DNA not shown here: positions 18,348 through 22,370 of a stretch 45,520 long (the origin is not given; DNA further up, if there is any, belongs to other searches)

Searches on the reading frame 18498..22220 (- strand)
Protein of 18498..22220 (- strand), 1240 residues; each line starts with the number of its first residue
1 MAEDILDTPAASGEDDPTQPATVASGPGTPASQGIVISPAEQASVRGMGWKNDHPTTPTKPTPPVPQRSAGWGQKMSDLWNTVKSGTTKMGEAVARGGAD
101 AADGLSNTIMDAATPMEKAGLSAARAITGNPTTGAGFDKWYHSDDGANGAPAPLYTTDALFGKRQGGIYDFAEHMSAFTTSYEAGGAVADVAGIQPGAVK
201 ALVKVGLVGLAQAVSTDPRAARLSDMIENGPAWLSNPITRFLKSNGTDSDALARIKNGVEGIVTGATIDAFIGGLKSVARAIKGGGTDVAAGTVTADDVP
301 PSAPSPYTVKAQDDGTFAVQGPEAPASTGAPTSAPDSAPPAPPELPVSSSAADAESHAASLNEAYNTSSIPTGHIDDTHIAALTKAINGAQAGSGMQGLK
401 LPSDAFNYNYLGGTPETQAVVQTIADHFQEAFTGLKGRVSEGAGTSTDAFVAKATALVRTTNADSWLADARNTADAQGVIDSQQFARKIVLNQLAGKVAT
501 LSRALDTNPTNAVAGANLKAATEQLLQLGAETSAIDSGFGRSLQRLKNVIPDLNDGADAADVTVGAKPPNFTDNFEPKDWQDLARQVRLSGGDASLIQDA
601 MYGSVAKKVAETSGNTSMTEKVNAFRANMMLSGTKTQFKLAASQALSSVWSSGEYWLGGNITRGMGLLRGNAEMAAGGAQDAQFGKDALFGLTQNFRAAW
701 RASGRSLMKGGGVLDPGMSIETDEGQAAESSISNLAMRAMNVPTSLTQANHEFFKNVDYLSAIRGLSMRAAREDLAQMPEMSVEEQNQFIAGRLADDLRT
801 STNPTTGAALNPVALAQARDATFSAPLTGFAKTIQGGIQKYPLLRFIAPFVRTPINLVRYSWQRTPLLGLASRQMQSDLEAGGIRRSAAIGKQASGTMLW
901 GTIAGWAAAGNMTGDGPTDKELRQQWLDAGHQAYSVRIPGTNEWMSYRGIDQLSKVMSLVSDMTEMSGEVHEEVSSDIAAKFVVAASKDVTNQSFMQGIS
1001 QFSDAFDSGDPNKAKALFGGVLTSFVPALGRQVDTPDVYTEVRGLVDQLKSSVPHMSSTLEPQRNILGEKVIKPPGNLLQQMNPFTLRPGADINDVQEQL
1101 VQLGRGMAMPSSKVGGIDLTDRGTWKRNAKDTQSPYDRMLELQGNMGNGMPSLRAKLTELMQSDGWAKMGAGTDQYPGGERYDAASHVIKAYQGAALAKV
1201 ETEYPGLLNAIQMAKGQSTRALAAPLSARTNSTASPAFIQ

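Call 18: search_protein_families(library=phrogs, proteins=[window:18498-22220:-], max_evalue=0.00001)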
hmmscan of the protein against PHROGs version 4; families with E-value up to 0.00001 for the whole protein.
window:18498-22220:- (1240 aa): 1 family
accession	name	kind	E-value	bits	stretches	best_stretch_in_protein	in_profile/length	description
phrog_6651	-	head and packaging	2.2e-52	179.3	2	470-1028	550-1155/1375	internal virion protein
